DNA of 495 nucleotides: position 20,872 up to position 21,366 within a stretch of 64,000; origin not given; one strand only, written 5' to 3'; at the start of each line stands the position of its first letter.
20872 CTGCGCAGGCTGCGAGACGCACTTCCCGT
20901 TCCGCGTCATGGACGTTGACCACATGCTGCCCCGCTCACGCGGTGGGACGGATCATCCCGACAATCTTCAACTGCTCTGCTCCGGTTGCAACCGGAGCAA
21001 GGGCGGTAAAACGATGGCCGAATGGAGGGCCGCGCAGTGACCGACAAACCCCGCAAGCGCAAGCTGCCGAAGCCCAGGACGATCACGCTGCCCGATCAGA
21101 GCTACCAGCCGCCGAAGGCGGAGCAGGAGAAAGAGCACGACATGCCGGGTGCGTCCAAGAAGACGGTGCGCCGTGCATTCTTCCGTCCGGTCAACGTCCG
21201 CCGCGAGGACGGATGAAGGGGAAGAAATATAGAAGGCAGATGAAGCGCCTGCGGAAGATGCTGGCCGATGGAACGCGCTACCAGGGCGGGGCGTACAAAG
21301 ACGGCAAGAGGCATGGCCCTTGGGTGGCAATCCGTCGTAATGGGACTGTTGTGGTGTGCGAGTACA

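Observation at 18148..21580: Intact IS1595-family transporter IS (3,417 bp) with 25-bp IRs and a perfect 8-bp target duplication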

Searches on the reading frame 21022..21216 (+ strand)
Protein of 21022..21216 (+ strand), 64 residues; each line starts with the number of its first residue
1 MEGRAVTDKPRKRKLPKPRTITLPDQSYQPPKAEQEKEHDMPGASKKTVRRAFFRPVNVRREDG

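Call 4: search_protein_families(library=pfam, proteins=[window:21022-21216:+], max_evalue=0.01)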
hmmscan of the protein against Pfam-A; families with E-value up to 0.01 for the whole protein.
window:21022-21216:+ (64 aa): 0 families

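Call 15: search_protein_families(library=ncbifam, proteins=[window:21037-21216:+], max_evalue=0.01)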
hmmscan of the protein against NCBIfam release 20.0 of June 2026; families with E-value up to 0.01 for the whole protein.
window:21037-21216:+ (59 aa): 0 families

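Call 16: search_protein_families(library=padloc, proteins=[window:21037-21216:+], max_evalue=0.01)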
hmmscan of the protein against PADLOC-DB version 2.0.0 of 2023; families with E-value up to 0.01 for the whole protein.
window:21037-21216:+ (59 aa): 0 families

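Call 17: search_protein_families(library=phrogs, proteins=[window:21037-21216:+], max_evalue=0.01)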
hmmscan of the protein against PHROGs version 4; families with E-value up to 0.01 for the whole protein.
window:21037-21216:+ (59 aa): 0 families

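Call 36: find_homologous_proteins(query=A1, max_evalue=0.001)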
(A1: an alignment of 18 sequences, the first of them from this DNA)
Query A1 (18 sequences) (59 aa, profile of the alignment): 1036 proteins with E <= 0.001 among 1703 candidates; the best 120 are listed.
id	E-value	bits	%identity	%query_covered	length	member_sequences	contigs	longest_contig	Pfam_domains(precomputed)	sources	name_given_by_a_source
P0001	2.4e-26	109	95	100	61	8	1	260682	-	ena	-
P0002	6.5e-26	108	95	100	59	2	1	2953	-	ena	-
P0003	1.5e-25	107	92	100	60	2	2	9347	-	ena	-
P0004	2.1e-25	106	100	97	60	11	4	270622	-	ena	-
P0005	2.1e-25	106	82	100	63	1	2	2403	-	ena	-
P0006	4.8e-25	105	92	100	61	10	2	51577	-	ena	-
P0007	5.0e-25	105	89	95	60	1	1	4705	-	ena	-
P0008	6.1e-25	105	88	97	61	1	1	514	-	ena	-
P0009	7.6e-25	104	89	97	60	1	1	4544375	-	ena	-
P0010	9.1e-25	104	87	98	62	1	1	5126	-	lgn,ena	-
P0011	1.1e-24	104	88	97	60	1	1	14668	-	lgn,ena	-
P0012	1.1e-24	104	86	97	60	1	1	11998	-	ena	-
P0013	1.2e-24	104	81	100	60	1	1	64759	-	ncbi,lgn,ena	-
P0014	1.2e-24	104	86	97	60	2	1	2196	-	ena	-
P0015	1.4e-24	103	86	100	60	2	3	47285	-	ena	-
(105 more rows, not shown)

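Call 51: predict_structure(alignment_id=A3)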
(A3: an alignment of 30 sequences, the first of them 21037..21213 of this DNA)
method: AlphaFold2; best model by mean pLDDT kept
length: 59 residues; sequences in the alignment: 30
mean_pLDDT: 63.6   pTM: 0.25
mean pLDDT of the five models: 63.6, 63.5, 60.1, 59.7, 57.4
residues with pLDDT >= 90: 0; 70-90: 7; 50-70: 50; < 50: 2
segments of 3 or more residues with pLDDT < 50: none
pLDDT, mean of each block of 10 residues (from residue 1): 60 70 66 60 65 60
secondary structure, 60 per line:
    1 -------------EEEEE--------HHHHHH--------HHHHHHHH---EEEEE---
elements in order: E14-18 H27-32 H41-48 E52-56

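Call 58: search_protein_families(library=pfam, alignment_id=A3, max_evalue=5)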
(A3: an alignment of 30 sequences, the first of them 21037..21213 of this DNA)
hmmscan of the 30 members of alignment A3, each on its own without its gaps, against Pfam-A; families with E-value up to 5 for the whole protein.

A. member 1, window:21037-21213:+ (59 aa): 0 families

B. families by the number of members that match (of 30 scanned): 2 families
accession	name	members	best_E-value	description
PF05586.16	Ant_C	1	0.033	Anthrax receptor C-terminus region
PF09738.14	LRRFIP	1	0.091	LRRFIP family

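Call 59: search_solved_structures(query=A3, max_evalue=10)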
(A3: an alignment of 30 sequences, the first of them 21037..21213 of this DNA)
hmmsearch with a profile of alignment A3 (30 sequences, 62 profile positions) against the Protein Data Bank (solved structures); distinct sequences matched with E-value up to 10: 3.
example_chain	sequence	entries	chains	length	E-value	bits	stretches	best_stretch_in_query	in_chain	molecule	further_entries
6w1c_E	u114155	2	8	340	0.52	13.4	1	12-38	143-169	E2 glycoprotein | Spike glycoprotein E2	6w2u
7lih_M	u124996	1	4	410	0.7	13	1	12-38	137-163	E2 protein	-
7ko8_C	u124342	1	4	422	0.73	12.9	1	13-38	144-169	E2 glycoprotein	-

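Call 93: find_related_loci(query=A4, collection=metagenome_contigs, flank=5000)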
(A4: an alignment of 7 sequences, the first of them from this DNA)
Query A4 (59 aa) in metagenome_contigs; peptide patterns used: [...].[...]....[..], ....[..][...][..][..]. (x = any residue, [..] = any of these).
386 stretches matched a pattern; 11 encode a relative of the query (tblastn E <= 1e-3); 11 distinct loci.
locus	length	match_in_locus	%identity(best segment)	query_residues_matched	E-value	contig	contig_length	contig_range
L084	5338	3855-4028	84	1-57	6e-29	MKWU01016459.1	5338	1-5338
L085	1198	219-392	83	1-57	1e-28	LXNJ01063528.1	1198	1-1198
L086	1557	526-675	56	6-55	3e-15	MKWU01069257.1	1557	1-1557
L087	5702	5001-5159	47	3-55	7e-14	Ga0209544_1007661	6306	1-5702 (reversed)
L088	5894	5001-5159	45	3-55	3e-12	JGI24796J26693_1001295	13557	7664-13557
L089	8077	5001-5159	45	3-55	3e-12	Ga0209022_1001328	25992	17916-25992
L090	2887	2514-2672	43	3-55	2e-12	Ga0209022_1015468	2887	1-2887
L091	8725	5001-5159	45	3-55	3e-12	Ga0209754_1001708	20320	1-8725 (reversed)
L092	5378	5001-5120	48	3-42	2e-8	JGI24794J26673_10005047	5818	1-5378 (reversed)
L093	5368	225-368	42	10-57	3e-8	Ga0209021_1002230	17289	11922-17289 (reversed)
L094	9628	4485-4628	42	10-57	3e-8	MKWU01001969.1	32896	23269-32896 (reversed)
